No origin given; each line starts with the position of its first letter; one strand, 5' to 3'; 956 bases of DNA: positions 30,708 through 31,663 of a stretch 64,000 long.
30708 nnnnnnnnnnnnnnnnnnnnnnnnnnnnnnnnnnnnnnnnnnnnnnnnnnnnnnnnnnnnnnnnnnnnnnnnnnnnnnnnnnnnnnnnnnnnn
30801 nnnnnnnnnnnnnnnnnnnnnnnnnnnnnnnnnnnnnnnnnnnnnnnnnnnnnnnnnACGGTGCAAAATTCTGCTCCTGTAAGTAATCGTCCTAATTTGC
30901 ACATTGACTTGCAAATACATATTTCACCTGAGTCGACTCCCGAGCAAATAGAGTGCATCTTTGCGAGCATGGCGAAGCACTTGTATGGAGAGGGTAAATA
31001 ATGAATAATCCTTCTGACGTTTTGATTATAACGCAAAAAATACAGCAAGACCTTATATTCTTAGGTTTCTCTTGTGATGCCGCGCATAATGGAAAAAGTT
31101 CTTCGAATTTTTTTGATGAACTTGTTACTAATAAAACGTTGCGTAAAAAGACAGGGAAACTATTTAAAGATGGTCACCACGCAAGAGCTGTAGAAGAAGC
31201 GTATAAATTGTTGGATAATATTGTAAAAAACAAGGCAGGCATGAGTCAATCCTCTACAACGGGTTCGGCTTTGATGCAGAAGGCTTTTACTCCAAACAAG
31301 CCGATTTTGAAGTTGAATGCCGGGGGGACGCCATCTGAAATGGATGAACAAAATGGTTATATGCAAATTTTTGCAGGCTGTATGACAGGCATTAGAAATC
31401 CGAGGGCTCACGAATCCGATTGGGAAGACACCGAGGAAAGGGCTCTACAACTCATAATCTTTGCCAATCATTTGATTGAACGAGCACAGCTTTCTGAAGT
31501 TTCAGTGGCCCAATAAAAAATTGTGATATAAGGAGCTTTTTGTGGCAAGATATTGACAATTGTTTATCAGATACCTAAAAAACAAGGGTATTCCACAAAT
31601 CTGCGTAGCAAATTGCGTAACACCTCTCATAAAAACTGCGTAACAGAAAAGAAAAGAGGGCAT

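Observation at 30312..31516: Translationally coupled DUF5343-like / TIGR02391 (Hypoth_Ymh) gene pair: candidate uncharacterised defence-type module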

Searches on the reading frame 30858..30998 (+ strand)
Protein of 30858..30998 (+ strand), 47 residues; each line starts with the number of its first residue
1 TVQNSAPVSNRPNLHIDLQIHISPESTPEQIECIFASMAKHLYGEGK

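Call 61: find_homologous_proteins(query=A5, max_evalue=0.01)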
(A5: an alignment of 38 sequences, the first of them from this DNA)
Query A5 (38 sequences) (47 aa, profile of the alignment): 122 proteins with E <= 0.01 among 149 candidates; the best 120 are listed.
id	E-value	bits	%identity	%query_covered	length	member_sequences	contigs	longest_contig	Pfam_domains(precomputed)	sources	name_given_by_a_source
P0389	1.8e-19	87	68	81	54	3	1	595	-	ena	-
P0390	2.8e-19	86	68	81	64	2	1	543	-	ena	-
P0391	6.5e-19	85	72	77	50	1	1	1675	-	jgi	jgi:hypothetical protein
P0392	9.0e-19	84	76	70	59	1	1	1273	-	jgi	jgi:glycine cleavage system regulatory protein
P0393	9.1e-19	84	79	72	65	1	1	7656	-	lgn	-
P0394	1.9e-18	83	71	74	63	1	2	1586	-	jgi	jgi:hypothetical protein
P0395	2.3e-18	83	57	94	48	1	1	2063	-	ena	-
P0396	3.1e-18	83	89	100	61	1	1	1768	-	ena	-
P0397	3.2e-18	83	68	81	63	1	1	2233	-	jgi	jgi:hypothetical protein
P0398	3.6e-18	83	80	94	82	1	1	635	-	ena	-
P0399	5.4e-18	82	88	70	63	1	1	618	-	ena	-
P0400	5.8e-18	82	73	70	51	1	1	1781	-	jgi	jgi:hypothetical protein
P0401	6.2e-18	82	88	87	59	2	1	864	-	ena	-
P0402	6.6e-18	82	72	77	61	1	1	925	-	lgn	-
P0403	7.4e-18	82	55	89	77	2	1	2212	-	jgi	jgi:hypothetical protein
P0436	4.0e-16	76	77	66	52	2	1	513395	-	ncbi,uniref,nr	ncbi:hypothetical protein QZM39_06950 [Burkholderia cenocepacia]|uniref:hypothetical protein n=1 Tax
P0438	4.3e-16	76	71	66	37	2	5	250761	-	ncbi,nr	ncbi:hypothetical protein AZ19_0498 [Bordetella bronchiseptica E012]|nr:hypothetical protein AZ18_04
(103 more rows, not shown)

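Call 63: find_encoding_contigs(protein=P0436, flank=8000, max_places=2)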
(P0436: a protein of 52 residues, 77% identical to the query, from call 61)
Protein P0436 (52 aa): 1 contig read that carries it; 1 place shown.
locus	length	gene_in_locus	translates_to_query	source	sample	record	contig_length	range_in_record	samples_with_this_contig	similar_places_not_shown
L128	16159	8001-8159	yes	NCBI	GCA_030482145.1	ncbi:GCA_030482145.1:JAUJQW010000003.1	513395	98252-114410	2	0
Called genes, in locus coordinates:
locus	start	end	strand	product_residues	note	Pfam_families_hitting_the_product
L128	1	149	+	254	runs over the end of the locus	PF20560:MotA_N, PF01618:MotA_ExbB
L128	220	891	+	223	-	PF13677:MotB_plug, PF00691:OmpA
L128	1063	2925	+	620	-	PF02743:dCache_1, PF00672:HAMP, PF00015:MCPsignal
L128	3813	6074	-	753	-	PF00580:UvrD-helicase (weak)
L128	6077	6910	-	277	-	-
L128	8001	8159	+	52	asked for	-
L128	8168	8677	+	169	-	-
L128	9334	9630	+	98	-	-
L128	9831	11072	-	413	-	PF07969:Amidohydro_3 (weak), PF01979:Amidohydro_1, PF07969:Amidohydro_3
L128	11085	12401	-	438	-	PF00083:Sugar_tr, PF07690:MFS_1, PF00083:Sugar_tr, PF07690:MFS_1 (weak)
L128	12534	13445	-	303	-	PF00126:HTH_1, PF03466:LysR_substrate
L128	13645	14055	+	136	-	PF05257:CHAP (weak)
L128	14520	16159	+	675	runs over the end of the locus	PF05954:Phage_GPD, PF04717:Phage_base_V, PF13296:T6SS_Vgr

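Call 64: find_encoding_contigs(protein=P0438, flank=8000, max_places=2)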
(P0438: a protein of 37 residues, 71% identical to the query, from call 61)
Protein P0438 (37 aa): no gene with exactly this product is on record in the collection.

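Call 66: search_protein_families(library=padloc, proteins=[L128:8156-8677:+, L128:7445-8095:+, L128:6077-6910:-, L128:3813-6074:-], max_evalue=0.1)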
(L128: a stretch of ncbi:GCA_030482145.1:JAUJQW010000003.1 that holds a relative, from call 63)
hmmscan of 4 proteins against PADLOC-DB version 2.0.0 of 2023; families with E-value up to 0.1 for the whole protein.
L128:8156-8677:+ (173 aa): 1 family
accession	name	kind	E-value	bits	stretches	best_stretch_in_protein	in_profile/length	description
PDLC04017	PD-Lambda-5_A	-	0.00079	16.3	1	61-125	348-412/473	-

L128:7445-8095:+ (216 aa): 2 families
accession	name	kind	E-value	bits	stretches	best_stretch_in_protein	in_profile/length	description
PDLC04589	PDC-M34A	-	9e-06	24.2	1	47-159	43-155/208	-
PDLC04588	PDC-M34A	-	0.0082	13.6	1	48-144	98-194/260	-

L128:6077-6910:- (277 aa): 0 families

L128:3813-6074:- (753 aa): 4 families
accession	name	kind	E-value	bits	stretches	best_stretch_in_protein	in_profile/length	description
PDLC02350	AbiO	-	0.00017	18.5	1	210-239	178-207/468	AbiO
PDLC02372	Nhi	-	0.00044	17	1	464-560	261-341/470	-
PDLC01106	Cas3d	-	0.0095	12.5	1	470-491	192-213/608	Cas3d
PDLC03002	Helicase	-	0.025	10.8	1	199-245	177-225/707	-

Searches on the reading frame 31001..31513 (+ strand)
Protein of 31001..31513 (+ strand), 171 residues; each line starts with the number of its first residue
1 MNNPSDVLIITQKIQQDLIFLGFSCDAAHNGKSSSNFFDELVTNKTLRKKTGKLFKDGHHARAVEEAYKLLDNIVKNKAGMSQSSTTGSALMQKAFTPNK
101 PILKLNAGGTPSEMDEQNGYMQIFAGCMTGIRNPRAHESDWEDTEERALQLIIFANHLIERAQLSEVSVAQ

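Call 3: search_protein_families(library=pfam, proteins=[window:31001-31513:+], max_evalue=1)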
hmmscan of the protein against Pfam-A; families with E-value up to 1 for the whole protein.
window:31001-31513:+ (171 aa): 1 family
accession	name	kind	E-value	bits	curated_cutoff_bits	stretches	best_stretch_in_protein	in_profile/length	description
PF09509.15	Hypoth_Ymh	-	8.7e-28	97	25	1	47-160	7-117/119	Protein of unknown function (Hypoth_ymh)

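Call 4: search_protein_families(library=ncbifam, proteins=[window:31001-31513:+], max_evalue=1)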
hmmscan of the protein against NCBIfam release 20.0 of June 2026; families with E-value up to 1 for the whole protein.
window:31001-31513:+ (171 aa): 1 family
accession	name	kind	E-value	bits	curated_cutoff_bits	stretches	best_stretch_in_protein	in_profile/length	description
TIGR02391.1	hypoth_ymh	hypoth_equivalog_domain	3.8e-17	62.5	39.45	1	44-162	2-123/125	TIGR02391 family protein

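Call 5: search_protein_families(library=padloc, proteins=[window:31001-31513:+], max_evalue=1)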
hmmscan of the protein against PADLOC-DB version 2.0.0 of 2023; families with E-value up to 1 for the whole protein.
window:31001-31513:+ (171 aa): 3 families
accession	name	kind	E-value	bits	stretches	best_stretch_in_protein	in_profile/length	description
PDLC03987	PD-Lambda-3_B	-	6.1e-12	43.4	1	57-161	156-258/270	-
PDLC02412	Aga_HEPN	-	1.1e-07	29.3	1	35-141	246-351/382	Class II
PDLC03988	PD-Lambda-3_B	-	0.00043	17.8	1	57-121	156-217/222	-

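Call 6: search_protein_families(library=phrogs, proteins=[window:31001-31513:+], max_evalue=1)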
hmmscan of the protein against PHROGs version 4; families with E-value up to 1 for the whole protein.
window:31001-31513:+ (171 aa): 1 family
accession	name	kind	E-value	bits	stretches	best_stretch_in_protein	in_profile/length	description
phrog_6297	-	unknown function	0.0013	18.9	1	59-143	154-237/268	-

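Call 12: find_homologous_proteins(query=window:31001-31513:+)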
Query window:31001-31513:+ (171 aa): 494 proteins with E <= 0.001 among 537 candidates; the best 120 are listed.
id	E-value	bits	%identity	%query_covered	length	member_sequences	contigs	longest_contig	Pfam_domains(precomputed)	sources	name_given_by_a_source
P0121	1.9e-106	371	99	100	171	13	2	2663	PF09509.16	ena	-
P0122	6.1e-88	310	86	98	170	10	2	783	PF09509.16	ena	-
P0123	1.7e-86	306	84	98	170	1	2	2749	PF09509.16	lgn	-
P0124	3.2e-86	305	82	98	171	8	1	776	PF09509.16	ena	-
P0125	1.4e-84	299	81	98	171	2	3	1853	PF09509.16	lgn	-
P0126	3.5e-74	266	73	98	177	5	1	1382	PF09509.16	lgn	-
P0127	2.2e-73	263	72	98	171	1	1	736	PF09509.16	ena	-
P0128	4.8e-72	259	72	98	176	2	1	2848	PF09509.16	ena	-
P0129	2.7e-71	256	69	99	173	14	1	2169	PF09509.16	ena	-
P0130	6.0e-71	255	69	98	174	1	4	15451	PF09509.16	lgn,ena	-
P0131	1.5e-68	247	68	98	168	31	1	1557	PF09509.16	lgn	-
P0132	7.9e-68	245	69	98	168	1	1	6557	PF09509.16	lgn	-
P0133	1.8e-67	244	67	98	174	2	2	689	PF09509.16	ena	-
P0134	1.3e-66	241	68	98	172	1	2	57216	PF09509.16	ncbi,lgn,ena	-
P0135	1.8e-66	241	67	98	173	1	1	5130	PF09509.16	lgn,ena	-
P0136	5.7e-66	239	67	98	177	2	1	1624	PF09509.16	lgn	-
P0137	2.6e-64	234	65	99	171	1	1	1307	PF09509.16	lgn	-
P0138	6.4e-64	232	66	98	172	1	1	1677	PF09509.16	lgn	-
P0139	1.6e-62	228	65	98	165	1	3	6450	PF09509.16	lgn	-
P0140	1.7e-62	228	65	95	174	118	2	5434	PF09509.16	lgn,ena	-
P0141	1.8e-62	228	66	97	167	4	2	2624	PF09509.16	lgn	-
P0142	4.6e-62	226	65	97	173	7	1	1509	PF09509.16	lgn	-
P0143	5.3e-62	226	64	97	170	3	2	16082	PF09509.16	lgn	-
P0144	6.8e-62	226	63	97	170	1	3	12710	PF09509.16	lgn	-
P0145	8.6e-62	225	63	98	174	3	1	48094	PF09509.16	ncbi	-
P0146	1.7e-61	224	63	100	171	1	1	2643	PF09509.16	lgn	-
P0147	2.1e-61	224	62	98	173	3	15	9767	PF09509.16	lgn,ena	-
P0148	2.6e-61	224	61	98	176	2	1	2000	PF09509.16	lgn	-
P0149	4.1e-61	223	65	97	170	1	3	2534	PF09509.16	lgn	-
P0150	4.8e-61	223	63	98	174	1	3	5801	PF09509.16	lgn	-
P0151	5.1e-61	223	62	98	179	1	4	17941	PF09509.16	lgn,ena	-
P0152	8.1e-61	222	62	98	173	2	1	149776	PF09509.16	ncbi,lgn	-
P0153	9.2e-61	222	63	97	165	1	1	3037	PF09509.16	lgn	-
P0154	9.6e-61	222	64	98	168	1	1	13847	PF09509.16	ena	-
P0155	1.1e-60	222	63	97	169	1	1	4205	PF09509.16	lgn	-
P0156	1.3e-60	222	64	97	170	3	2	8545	PF09509.16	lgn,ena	-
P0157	1.4e-60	221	63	97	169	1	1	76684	PF09509.16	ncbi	-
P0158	1.7e-60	221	60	98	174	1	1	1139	PF09509.16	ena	-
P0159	1.9e-60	221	64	99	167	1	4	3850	PF09509.16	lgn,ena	-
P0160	2.0e-60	221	63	98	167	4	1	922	PF09509.16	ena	-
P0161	2.1e-60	221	65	94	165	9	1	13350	PF09509.16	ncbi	-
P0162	2.1e-60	221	62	99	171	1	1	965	PF09509.16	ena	-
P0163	2.3e-60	221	65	96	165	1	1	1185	PF09509.16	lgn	-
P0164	2.6e-60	221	63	94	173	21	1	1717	PF09509.16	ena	-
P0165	3.8e-60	220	66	95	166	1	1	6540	PF09509.16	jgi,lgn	-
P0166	5.5e-60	220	61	98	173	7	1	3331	PF09509.16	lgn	-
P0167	6.0e-60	219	63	97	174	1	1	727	PF09509.16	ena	-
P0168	7.5e-60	219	63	98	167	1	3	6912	PF09509.16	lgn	-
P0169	8.4e-60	219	61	97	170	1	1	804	PF09509.16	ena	-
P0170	8.9e-60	219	61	98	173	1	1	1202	PF09509.16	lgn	-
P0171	1.1e-59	219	63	99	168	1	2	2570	PF09509.16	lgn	-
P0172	1.4e-59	218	64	95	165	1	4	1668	PF09509.16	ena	-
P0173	1.4e-59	218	62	97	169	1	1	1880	PF09509.16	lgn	-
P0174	1.5e-59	218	61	94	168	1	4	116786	PF09509.16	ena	-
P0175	1.5e-59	218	66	93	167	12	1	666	PF09509.16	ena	-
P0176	1.6e-59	218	63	97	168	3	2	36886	PF09509.16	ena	-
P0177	1.7e-59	218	64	95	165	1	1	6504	PF09509.16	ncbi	ncbi:MAG: TIGR02391 family protein [Lachnospiraceae bacterium]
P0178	1.7e-59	218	60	97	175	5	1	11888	PF09509.16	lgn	-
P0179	1.8e-59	218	62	97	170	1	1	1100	PF09509.16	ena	-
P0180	2.2e-59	218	63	99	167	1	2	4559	PF09509.16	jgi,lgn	jgi:TIGR02391 family protein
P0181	2.5e-59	217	65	95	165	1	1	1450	PF09509.16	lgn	-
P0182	3.0e-59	217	63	95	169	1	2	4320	PF09509.16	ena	-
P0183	3.6e-59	217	63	98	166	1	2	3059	PF09509.16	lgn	-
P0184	3.7e-59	217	64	97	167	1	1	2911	PF09509.16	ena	-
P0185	5.0e-59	216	61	97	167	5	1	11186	PF09509.16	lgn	-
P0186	5.1e-59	216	74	76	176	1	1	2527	PF09509.16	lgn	-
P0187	5.5e-59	216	60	100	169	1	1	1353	PF09509.16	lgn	-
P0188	6.5e-59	216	63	96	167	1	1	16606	PF09509.16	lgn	-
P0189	6.8e-59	216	62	97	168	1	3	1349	PF09509.16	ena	-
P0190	7.5e-59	216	60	100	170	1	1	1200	PF09509.16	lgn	-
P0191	1.0e-58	215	64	94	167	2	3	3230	PF09509.16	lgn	-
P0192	1.1e-58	215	62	97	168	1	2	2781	PF09509.16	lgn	-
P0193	1.2e-58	215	59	99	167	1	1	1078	PF09509.16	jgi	jgi:uncharacterized protein (TIGR02391 family)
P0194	1.3e-58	215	62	98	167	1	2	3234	PF09509.16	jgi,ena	-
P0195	1.7e-58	215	62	97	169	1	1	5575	PF09509.16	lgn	-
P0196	2.2e-58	214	61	97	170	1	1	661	PF09509.16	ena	-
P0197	2.2e-58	214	60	98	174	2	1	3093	PF09509.16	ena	-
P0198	2.4e-58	214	63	97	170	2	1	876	PF09509.16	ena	-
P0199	2.6e-58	214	64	94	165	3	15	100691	PF09509.16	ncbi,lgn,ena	-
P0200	2.7e-58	214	61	97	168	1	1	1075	PF09509.16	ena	-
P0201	2.8e-58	214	62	97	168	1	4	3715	PF09509.16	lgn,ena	-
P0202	4.1e-58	213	61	97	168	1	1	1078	PF09509.16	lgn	-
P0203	5.4e-58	213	61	98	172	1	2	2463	PF09509.16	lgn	-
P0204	6.3e-58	213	59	99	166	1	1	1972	PF09509.16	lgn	-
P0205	7.8e-58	213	60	97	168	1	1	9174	PF09509.16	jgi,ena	-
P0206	8.0e-58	213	61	94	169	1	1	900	PF09509.16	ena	-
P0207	8.6e-58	212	62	98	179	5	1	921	PF09509.16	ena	-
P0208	9.3e-58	212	60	100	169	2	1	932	PF09509.16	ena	-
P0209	9.8e-58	212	60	98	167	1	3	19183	PF09509.16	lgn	-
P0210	1.1e-57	212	61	97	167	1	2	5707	PF09509.16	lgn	-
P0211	1.6e-57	212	59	98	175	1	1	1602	PF09509.16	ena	-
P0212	1.8e-57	211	63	97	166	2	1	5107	PF09509.16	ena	-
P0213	1.9e-57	211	61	97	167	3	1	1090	PF09509.16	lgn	-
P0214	2.6e-57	211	59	96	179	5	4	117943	PF09509.16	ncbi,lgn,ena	-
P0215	2.8e-57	211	63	94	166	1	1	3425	PF09509.16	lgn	-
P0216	4.9e-57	210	61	97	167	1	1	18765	PF09509.16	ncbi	-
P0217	6.8e-57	210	60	97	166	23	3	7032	PF09509.16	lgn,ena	-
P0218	6.9e-57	210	60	97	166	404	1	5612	PF09509.16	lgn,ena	-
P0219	1.1e-56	209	64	89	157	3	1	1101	PF09509.16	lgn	-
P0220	2.4e-56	208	58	97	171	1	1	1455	PF09509.16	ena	-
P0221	3.4e-56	207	60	98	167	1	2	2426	PF09509.16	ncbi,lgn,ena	-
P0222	4.1e-56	207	60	94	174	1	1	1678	PF09509.16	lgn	-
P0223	4.2e-56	207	60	96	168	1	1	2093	PF09509.16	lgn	-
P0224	4.8e-56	207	60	97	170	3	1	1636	PF09509.16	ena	-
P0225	5.6e-56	207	61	94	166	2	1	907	PF09509.16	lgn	-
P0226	6.2e-56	206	63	97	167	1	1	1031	PF09509.16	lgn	-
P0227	6.3e-56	206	60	91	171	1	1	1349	PF09509.16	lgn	-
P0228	1.1e-55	206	59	98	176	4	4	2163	PF09509.16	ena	-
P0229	1.6e-55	205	58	98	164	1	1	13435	PF09509.16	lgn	-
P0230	2.8e-55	204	59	97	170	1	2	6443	PF09509.16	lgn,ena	-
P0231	3.0e-55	204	59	97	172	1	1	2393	PF09509.16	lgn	-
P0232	3.0e-55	204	61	93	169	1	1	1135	PF09509.16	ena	-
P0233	3.1e-55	204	58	97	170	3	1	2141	PF09509.16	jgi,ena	-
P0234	3.2e-55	204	60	97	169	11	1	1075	PF09509.16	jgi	-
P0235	3.8e-55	204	64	95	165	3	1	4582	PF09509.16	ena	-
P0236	5.3e-55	203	60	94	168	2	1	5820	PF09509.16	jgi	-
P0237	6.5e-55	203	72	76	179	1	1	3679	PF09509.16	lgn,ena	-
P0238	6.8e-55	203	58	96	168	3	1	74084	PF09509.16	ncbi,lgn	-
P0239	1.2e-54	202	64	89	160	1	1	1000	PF09509.16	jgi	jgi:uncharacterized protein (TIGR02391 family)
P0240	1.4e-54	202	58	96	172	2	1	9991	PF09509.16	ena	-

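Call 36: search_solved_structures(query=A3, max_evalue=1, show_alignments=2)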
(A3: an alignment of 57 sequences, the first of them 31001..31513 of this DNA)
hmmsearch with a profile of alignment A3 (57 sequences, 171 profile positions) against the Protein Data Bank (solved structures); distinct sequences matched with E-value up to 1: 2.
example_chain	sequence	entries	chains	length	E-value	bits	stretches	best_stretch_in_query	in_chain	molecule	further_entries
9dt9_A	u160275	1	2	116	0.26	14.3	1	7-74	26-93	231_C2_TrkA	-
4jle_A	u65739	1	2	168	0.84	12.6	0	12-109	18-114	PHIST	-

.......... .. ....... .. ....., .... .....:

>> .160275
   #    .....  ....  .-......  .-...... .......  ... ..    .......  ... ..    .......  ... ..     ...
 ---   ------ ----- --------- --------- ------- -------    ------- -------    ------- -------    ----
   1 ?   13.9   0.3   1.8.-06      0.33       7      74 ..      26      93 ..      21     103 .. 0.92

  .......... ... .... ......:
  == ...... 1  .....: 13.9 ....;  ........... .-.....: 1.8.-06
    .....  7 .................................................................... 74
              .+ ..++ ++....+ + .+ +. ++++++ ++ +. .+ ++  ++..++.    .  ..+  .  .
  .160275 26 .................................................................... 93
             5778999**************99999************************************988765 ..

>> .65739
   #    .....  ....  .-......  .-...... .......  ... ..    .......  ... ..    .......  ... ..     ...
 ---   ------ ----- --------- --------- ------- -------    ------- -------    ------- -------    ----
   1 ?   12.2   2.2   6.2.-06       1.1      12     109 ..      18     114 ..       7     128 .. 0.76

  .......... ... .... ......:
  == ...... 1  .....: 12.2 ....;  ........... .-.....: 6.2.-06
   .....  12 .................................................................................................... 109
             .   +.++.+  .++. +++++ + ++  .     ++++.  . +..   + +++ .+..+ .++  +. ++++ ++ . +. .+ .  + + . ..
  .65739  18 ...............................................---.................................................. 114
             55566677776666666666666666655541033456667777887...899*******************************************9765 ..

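Call 56: predict_structure(alignment_id=A3)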
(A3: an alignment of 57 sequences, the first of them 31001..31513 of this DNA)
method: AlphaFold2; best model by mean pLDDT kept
length: 171 residues; sequences in the alignment: 57
mean_pLDDT: 83.7   pTM: 0.70
mean pLDDT of the five models: 83.7, 82.1, 82.0, 81.8, 80.6
residues with pLDDT >= 90: 80; 70-90: 61; 50-70: 25; < 50: 5
segments of 3 or more residues with pLDDT < 50: 28-30
pLDDT, mean of each block of 10 residues (from residue 1): 78 86 59 69 93 91 92 94 89 91 88 91 85 62 80 94 87 42
secondary structure, 60 per line:
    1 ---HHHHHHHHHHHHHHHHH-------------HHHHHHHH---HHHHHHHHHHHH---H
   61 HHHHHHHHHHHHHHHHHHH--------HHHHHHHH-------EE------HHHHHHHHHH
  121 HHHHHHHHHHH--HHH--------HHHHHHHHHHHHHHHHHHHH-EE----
elements in order: H4-20 H34-41 H45-56 H60-79 H88-95 H111-131 H145-164

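Call 62: fold_search(model_id=the predicted structure, library=pdb)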
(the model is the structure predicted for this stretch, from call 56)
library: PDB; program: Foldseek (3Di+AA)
matches with E <= 10: 106; with E <= 0.001: 0
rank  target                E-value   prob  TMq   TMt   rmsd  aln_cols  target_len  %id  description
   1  2hsb                  1.7e-01  0.99  0.45  0.58  10.0       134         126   14  Crystal structure of a hepn domain containing protein (af_0298) from archaeoglobus fulgidus at 1.95 A resolution (released 2006-08-15)
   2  9bj7_X                2.9e-01  0.66  0.32  0.36  12.6       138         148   13  Crystal structure of the N-terminal truncated AbiV (residues 24-201) (released 2025-08-13)
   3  9bj7_L                3.5e-01  0.66  0.33  0.36  11.8       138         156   13  Crystal structure of the N-terminal truncated AbiV (residues 24-201) (released 2025-08-13)
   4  9bj7_V                5.3e-01  0.51  0.32  0.35  12.7       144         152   12  Crystal structure of the N-terminal truncated AbiV (residues 24-201) (released 2025-08-13)
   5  9bj7_N                5.5e-01  0.44  0.31  0.33  12.4       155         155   16  Crystal structure of the N-terminal truncated AbiV (residues 24-201) (released 2025-08-13)
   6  9bj7_J                5.8e-01  0.47  0.32  0.35  12.5       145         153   13  Crystal structure of the N-terminal truncated AbiV (residues 24-201) (released 2025-08-13)
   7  9bj7_F                6.5e-01  0.33  0.30  0.34  11.3       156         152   13  Crystal structure of the N-terminal truncated AbiV (residues 24-201) (released 2025-08-13)
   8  9bj7_E                7.5e-01  0.66  0.37  0.39  10.0       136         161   15  Crystal structure of the N-terminal truncated AbiV (residues 24-201) (released 2025-08-13)
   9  9bj5_D                7.5e-01  0.60  0.35  0.40  11.5       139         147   14  Crystal structure of the HEPN family member AbiV (P212121 space group) (released 2025-08-13)
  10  9bj6_C                9.2e-01  0.35  0.33  0.34  11.9       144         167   13  Crystal structure of the HEPN family member AbiV, an RNase in a two-component antiphage system in Lactococcus lactis (released 2025-08-13)
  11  9bj7_A                9.7e-01  0.57  0.37  0.38  10.1       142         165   14  Crystal structure of the N-terminal truncated AbiV (residues 24-201) (released 2025-08-13)
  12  1lkv                  1.1e+00  0.08  0.17  0.15  15.2       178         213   15  Crystal Structure of the Middle and C-terminal Domains of the Flagellar Rotor Protein FliG (released 2002-07-10)
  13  9bj7_G                1.3e+00  0.47  0.36  0.38  10.1       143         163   14  Crystal structure of the N-terminal truncated AbiV (residues 24-201) (released 2025-08-13)
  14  6waf_B                1.3e+00  0.14  0.22  0.20  11.9       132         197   11  Crystal Structure of SmcR N55I from Vibrio vulnificus (released 2020-06-17)
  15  7qhm_F                1.4e+00  0.23  0.35  0.32  18.1       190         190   11  Cytochrome bcc-aa3 supercomplex (respiratory supercomplex III2/IV2) from Corynebacterium glutamicum (stigmatellin and  (released 2022-05-18)
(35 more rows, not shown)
